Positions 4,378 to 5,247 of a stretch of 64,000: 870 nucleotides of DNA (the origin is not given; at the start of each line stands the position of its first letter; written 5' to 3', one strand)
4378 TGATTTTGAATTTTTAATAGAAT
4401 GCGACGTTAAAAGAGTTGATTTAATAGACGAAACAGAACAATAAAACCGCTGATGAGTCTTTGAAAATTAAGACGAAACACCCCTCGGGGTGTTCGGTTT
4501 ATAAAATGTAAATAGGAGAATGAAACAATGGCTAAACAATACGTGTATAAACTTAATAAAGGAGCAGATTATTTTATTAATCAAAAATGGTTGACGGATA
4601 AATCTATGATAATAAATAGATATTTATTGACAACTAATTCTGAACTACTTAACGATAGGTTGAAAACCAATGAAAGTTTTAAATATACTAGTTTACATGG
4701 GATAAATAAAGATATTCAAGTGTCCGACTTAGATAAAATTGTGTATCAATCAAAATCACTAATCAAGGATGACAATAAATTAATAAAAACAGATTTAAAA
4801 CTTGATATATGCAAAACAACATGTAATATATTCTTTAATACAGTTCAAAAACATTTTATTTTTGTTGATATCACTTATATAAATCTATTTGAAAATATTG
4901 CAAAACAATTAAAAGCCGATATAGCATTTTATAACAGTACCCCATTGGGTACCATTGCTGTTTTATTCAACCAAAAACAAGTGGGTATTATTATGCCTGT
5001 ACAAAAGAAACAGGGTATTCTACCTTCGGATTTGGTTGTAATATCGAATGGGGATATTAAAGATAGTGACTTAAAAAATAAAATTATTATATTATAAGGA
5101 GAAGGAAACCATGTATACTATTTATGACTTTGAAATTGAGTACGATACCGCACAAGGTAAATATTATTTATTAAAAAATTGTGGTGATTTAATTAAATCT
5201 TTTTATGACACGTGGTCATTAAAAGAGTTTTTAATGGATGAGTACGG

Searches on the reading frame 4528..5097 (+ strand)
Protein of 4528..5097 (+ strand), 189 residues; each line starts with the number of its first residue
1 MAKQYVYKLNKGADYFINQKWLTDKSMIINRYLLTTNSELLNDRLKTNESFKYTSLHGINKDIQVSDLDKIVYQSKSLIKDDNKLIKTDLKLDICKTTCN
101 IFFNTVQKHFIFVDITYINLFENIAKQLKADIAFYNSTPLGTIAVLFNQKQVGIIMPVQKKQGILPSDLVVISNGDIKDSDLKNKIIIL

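Call 83: find_encoding_contigs(protein=window:4528-5097:+, flank=10000, max_places=10)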
Protein window:4528-5097:+ (189 aa): 1 contig read that carries it; 1 place shown.
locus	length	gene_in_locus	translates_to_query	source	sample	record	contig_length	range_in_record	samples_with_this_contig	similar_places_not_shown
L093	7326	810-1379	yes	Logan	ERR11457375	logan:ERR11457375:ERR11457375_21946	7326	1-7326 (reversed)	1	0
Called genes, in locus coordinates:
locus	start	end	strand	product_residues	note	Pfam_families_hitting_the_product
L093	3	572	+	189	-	?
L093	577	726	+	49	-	-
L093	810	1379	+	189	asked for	-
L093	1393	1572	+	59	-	-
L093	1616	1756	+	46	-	-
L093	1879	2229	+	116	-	PF18909:dGTP_diPhyd_N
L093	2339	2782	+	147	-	-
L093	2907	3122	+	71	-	-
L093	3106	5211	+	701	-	PF09250:Prim-Pol, PF05272:VapE-like_dom, PF19263:DUF5906 (weak)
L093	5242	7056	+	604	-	PF00176:SNF2-rel_dom, PF00270:DEAD (faint), PF04851:ResIII, PF06733:DEAD_2 (weak), PF00271:Helicase_C (weak)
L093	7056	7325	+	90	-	?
